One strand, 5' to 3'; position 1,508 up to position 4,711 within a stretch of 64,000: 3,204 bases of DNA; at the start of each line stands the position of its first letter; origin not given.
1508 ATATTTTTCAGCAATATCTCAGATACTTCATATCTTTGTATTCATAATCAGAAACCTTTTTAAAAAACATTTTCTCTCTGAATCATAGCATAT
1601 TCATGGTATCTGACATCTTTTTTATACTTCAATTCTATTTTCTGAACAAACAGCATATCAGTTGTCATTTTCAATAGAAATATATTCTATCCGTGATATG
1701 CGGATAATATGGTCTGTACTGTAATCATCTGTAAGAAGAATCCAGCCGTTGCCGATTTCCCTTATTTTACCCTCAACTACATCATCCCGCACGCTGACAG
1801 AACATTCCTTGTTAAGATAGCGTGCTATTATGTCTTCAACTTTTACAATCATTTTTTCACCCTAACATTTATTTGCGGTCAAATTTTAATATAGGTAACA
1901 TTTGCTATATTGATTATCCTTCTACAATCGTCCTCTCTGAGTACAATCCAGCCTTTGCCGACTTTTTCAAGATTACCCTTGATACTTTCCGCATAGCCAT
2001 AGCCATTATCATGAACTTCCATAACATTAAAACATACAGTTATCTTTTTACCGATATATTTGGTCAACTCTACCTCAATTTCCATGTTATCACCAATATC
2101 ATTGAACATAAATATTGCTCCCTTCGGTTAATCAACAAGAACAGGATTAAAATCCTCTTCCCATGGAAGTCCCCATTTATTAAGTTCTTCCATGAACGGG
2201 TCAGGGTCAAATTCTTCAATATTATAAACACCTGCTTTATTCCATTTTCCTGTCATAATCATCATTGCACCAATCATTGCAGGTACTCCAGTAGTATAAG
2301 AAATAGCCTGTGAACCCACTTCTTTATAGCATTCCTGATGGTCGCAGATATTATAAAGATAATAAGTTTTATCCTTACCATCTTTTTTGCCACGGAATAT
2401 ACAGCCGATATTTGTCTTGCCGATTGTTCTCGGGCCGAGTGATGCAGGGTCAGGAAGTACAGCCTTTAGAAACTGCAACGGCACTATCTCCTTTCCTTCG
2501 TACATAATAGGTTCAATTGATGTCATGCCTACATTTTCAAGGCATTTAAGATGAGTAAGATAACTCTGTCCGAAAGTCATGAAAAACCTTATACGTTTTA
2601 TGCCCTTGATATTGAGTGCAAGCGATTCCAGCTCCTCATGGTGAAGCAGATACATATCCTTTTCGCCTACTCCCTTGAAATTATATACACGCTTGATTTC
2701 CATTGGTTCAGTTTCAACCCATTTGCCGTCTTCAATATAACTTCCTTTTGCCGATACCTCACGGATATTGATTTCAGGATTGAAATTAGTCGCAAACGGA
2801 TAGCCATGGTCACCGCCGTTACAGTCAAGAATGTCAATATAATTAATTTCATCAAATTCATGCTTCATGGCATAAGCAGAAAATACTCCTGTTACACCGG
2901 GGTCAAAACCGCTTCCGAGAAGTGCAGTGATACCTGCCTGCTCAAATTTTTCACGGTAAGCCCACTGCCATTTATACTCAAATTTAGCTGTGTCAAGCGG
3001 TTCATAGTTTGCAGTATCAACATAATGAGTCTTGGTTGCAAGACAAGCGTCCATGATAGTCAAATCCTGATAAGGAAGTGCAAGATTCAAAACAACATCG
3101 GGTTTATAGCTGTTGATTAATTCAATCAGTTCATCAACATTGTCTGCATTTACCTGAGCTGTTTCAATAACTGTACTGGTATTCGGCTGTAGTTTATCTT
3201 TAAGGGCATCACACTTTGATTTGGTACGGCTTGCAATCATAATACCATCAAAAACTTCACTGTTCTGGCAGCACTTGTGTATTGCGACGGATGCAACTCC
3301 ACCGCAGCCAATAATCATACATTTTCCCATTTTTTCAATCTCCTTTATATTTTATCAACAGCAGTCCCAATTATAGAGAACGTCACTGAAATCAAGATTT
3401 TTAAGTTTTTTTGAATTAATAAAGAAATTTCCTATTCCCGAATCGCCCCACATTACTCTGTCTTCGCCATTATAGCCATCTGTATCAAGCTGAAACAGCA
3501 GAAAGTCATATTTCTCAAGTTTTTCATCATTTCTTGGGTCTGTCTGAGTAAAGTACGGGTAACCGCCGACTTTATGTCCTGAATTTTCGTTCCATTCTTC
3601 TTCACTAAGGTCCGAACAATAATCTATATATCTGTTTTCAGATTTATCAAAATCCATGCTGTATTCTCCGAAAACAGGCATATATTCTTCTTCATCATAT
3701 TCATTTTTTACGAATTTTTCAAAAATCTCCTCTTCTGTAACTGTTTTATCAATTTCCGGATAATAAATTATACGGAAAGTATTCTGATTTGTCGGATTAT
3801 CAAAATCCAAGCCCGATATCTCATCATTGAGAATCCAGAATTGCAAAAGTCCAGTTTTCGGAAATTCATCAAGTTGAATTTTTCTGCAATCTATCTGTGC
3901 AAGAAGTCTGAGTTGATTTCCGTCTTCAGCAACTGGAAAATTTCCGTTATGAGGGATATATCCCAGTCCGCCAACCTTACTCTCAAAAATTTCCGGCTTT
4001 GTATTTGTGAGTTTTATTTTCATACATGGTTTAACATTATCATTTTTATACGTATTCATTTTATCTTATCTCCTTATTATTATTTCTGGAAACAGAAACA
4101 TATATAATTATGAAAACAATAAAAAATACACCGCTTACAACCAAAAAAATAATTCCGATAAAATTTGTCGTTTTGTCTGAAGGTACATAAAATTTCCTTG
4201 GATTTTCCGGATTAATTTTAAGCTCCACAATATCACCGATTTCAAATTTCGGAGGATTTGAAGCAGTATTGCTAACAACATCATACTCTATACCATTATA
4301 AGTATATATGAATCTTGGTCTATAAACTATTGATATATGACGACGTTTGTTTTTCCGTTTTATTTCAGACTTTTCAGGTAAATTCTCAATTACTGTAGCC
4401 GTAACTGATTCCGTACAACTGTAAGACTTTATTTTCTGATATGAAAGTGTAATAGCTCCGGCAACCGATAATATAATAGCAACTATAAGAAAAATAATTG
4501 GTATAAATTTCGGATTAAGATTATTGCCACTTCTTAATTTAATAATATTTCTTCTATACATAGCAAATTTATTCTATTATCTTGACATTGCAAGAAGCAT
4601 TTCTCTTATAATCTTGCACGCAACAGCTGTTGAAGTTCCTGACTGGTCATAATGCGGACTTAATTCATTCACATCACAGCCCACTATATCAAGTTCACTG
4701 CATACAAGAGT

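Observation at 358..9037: A single operon combines the dcSAM route and the aspartate-semialdehyde route of polyamine synthesis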

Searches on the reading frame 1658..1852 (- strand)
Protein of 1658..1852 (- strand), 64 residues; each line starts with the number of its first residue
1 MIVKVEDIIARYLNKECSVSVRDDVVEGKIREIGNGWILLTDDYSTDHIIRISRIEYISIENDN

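Call 3: search_protein_families(library=pfam, proteins=[window:1658-1852:-], max_evalue=0.01)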
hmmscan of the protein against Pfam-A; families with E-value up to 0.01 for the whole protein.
window:1658-1852:- (64 aa): 1 family
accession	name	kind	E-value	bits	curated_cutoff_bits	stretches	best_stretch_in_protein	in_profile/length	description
PF21838.2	DUF6897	-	0.00015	21.8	23.9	1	8-49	5-47/58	Domain of unknown function (DUF6897)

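Call 4: search_protein_families(library=ncbifam, proteins=[window:1658-1852:-], max_evalue=0.01)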
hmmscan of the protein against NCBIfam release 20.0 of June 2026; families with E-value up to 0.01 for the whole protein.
window:1658-1852:- (64 aa): 1 family
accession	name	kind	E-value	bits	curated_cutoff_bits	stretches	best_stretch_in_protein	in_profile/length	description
NF041655.1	MM0924_fam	subfamily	6.7e-05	22.5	45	1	6-58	2-55/57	MM0924 family protein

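Call 77: search_solved_structures(query=window:1658-1852:-, max_evalue=10, show_alignments=1)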
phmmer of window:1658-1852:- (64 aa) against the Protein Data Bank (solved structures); distinct sequences matched with E-value up to 10: 2.
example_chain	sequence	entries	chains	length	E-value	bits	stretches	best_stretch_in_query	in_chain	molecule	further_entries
6knb_B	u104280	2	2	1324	0.49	14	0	16-51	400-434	DNA polymerase D DP2 (DNA polymerase II large) subunit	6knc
7k6c_A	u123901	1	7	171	0.51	13.9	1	14-53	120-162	Dihydrofolate reductase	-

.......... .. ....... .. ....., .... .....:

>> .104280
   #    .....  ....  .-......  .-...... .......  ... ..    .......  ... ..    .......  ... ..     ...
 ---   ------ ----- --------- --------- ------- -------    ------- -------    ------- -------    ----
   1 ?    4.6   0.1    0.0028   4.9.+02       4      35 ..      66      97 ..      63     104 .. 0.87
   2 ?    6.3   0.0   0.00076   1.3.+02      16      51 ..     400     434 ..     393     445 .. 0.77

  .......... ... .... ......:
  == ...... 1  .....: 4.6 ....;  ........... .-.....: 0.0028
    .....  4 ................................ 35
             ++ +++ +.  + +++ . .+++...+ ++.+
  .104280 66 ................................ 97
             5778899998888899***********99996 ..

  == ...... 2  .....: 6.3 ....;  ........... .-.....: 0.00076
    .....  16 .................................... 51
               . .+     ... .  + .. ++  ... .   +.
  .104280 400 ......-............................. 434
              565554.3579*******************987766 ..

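Call 78: search_protein_families(library=padloc, proteins=[window:1658-1852:-], max_evalue=0.01)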
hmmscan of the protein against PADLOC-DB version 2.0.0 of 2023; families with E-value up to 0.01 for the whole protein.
window:1658-1852:- (64 aa): 0 families

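Call 83: predict_structure(alignment_id=A2)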
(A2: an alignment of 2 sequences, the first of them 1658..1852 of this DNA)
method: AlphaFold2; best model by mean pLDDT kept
length: 64 residues; sequences in the alignment: 2
mean_pLDDT: 88.8   pTM: 0.71
mean pLDDT of the five models: 88.8, 87.3, 79.2, 77.9, 53.3
residues with pLDDT >= 90: 48; 70-90: 12; 50-70: 2; < 50: 2
segments of 3 or more residues with pLDDT < 50: none
pLDDT, mean of each block of 10 residues (from residue 1): 79 92 91 93 94 92 68
secondary structure, 60 per line:
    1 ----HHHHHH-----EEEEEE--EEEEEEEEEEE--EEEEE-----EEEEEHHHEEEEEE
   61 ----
elements in order: H5-10 E16-21 E24-34 E37-41 E47-51 E55-60

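Call 85: fold_search(model_id=the predicted structure, library=pdb)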
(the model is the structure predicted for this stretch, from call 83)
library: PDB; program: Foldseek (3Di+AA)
matches with E <= 10: 1333; with E <= 0.001: 1
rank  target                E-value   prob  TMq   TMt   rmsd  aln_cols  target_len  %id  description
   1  3hfo_A                9.1e-04  1.00  0.77  0.76   1.2        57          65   21  Crystal Structure of an Hfq protein from Synechocystis sp. (released 2009-07-14)
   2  8zra_A                1.5e-03  1.00  0.86  0.70   2.2        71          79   15  GerQ filaments from Bacillus amyloiquefaciens (released 2024-10-02)
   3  3hfo_B                1.7e-03  1.00  0.77  0.75   1.4        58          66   21  Crystal Structure of an Hfq protein from Synechocystis sp. (released 2009-07-14)
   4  4noy_A                2.6e-03  1.00  0.76  0.67   3.0        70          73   14  Crystal structure of Listeria monocytogenes Hfq F43W (released 2014-09-10)
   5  4nl2_F                2.8e-03  1.00  0.81  0.70   2.1        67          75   13  Crystal Structure of Listeria monocytogenes Hfq (released 2014-09-10)
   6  3hsb_B                3.7e-03  1.00  0.78  0.73   2.5        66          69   14  Crystal structure of YmaH (Hfq) from Bacillus subtilis in complex with an RNA aptamer (released 2010-06-23)
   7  5uk7_K                3.7e-03  1.00  0.76  0.72   2.3        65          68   14  Escherichia coli Hfq bound to dsDNA (released 2018-05-09)
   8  5szd_G                4.0e-03  1.00  0.81  0.75   1.9        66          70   20  Crystal structure of Aquifex aeolicus Hfq at 1.5A (released 2017-04-19)
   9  9bxa_E                4.0e-03  1.00  0.77  0.58   2.6        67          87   15  Structure of Mnx H340A complex from Bacillus sp. PL-12 (released 2024-08-07)
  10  4noy_E                4.2e-03  1.00  0.77  0.70   1.9        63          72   14  Crystal structure of Listeria monocytogenes Hfq F43W (released 2014-09-10)
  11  4nl2_C                4.2e-03  1.00  0.77  0.68   1.9        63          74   14  Crystal Structure of Listeria monocytogenes Hfq (released 2014-09-10)
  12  1hk9_E                4.5e-03  1.00  0.76  0.73   1.9        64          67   14  Crystal structure of the Hfq protein from Escherichia coli (released 2003-07-24)
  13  4a54_MODEL_1_A        4.5e-03  1.00  0.73  0.51   2.1        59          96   17  Structural basis of the Dcp1:Dcp2 mRNA decapping complex activation by Edc3 and Scd6 (released 2012-02-01)
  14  3m4g_J                5.0e-03  1.00  0.77  0.73   1.7        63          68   14  H57A HFQ from Pseudomonas Aeruginosa (released 2010-07-28)
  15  5dy9_C                5.3e-03  1.00  0.72  0.80   1.1        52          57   15  Y68T Hfq from Methanococcus jannaschii in complex with AMP (released 2016-09-28)
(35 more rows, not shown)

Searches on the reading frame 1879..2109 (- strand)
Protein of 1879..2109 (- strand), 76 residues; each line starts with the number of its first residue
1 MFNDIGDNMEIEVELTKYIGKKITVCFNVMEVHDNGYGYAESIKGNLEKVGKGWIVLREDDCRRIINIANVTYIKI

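Call 3: search_protein_families(library=pfam, proteins=[window:1879-2109:-], max_evalue=0.01)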
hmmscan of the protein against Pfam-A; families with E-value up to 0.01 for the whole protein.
window:1879-2109:- (76 aa): 1 family
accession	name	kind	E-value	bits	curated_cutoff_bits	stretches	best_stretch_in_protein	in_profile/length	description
PF21838.2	DUF6897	-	0.00084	19.4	23.9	1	17-75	8-56/58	Domain of unknown function (DUF6897)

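Call 78: search_protein_families(library=padloc, proteins=[window:1879-2109:-], max_evalue=0.01)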
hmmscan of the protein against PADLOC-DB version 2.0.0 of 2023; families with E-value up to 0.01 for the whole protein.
window:1879-2109:- (76 aa): 0 families

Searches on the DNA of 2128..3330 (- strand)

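Call 50: search_rna_families(sources=[L007, L011, L013, L016, L057, L019], threshold=gathering, show_alignments=2)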
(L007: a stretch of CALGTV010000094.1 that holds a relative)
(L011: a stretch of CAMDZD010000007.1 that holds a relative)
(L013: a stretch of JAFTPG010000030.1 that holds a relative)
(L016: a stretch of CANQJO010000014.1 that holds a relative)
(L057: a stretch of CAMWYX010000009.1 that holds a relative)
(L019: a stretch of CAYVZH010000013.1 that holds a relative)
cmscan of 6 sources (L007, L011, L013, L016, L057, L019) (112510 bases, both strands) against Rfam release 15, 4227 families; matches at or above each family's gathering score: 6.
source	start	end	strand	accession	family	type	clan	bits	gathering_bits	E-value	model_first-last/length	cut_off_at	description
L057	2887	2959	+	RF00005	tRNA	Gene; tRNA;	CL00001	63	29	4.8e-11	1-71/71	no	tRNA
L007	13878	13960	-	RF00005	tRNA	Gene; tRNA;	CL00001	59.1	29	5.6e-10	1-71/71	no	tRNA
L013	4021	4073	+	RF02440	SpF59_sRNA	Gene; sRNA;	-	58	37.2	1.4e-07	1-54/54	no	Streptococcus sRNA SpF59 (ldcC RNA)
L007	1003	1053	+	RF02440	SpF59_sRNA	Gene; sRNA;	-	57.8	37.2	1.6e-07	1-54/54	no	Streptococcus sRNA SpF59 (ldcC RNA)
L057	3200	3276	+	RF02440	SpF59_sRNA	Gene; sRNA;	-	49.3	37.2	1.4e-05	1-54/54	no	Streptococcus sRNA SpF59 (ldcC RNA)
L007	1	50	+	RF00005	tRNA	Gene; tRNA;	CL00001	33.7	29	0.0056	23-71/71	5'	tRNA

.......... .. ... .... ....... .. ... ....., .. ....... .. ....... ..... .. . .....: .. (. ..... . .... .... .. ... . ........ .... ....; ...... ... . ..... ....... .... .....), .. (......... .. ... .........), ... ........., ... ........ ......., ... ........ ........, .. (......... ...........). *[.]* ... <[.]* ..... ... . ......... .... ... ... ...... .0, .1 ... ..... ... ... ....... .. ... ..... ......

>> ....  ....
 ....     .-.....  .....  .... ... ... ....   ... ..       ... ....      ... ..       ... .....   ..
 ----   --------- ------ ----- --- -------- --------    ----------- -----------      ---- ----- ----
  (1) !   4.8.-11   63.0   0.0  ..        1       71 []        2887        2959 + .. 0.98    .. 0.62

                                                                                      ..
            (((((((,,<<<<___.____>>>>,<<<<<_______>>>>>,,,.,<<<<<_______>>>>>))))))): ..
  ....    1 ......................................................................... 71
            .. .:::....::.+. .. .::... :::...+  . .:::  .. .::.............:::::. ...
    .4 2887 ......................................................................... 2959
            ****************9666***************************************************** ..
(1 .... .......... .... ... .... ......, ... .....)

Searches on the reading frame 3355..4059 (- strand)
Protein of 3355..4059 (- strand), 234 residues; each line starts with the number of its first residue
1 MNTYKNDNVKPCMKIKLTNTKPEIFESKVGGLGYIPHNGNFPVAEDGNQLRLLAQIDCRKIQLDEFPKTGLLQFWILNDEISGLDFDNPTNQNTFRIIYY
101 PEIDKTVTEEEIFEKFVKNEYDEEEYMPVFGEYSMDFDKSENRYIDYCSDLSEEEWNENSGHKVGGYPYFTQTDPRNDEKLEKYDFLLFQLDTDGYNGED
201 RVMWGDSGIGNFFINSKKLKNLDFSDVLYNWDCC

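Call 3: search_protein_families(library=pfam, proteins=[window:3355-4059:-], max_evalue=0.01)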
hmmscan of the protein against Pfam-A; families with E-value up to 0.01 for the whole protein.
window:3355-4059:- (234 aa): 1 family
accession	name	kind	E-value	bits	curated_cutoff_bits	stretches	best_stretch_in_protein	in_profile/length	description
PF09234.15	DUF1963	-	1.3e-59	202.6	23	1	27-233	1-216/216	Domain of unknown function (DUF1963)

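Call 4: search_protein_families(library=ncbifam, proteins=[window:3355-4059:-], max_evalue=0.01)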
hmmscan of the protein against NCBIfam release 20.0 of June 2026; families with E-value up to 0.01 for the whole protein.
window:3355-4059:- (234 aa): 0 families

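Call 78: search_protein_families(library=padloc, proteins=[window:3355-4059:-], max_evalue=0.01)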
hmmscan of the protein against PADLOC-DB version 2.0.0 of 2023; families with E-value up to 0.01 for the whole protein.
window:3355-4059:- (234 aa): 0 families

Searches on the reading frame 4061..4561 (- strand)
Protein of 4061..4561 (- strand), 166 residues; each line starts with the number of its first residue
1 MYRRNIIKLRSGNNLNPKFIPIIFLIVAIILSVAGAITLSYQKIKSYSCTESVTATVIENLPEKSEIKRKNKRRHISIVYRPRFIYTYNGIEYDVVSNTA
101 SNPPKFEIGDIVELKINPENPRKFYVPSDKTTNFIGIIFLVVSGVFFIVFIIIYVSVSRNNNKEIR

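Call 3: search_protein_families(library=pfam, proteins=[window:4061-4561:-], max_evalue=0.01)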
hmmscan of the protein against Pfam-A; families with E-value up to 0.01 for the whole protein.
window:4061-4561:- (166 aa): 2 families
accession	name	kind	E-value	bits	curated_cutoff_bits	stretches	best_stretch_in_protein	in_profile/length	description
PF12158.14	DUF3592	-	5.2e-08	33.9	25.3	1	53-126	1-79/84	Domain of unknown function (DUF3592)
PF06749.17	DUF1218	-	0.0078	17.1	25.3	0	130-162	29-62/95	Protein of unknown function (DUF1218)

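Call 4: search_protein_families(library=ncbifam, proteins=[window:4061-4561:-], max_evalue=0.01)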
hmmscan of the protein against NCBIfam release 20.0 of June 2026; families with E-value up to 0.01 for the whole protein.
window:4061-4561:- (166 aa): 0 families

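Call 78: search_protein_families(library=padloc, proteins=[window:4061-4561:-], max_evalue=0.01)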
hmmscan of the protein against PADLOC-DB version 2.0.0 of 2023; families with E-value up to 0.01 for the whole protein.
window:4061-4561:- (166 aa): 0 families
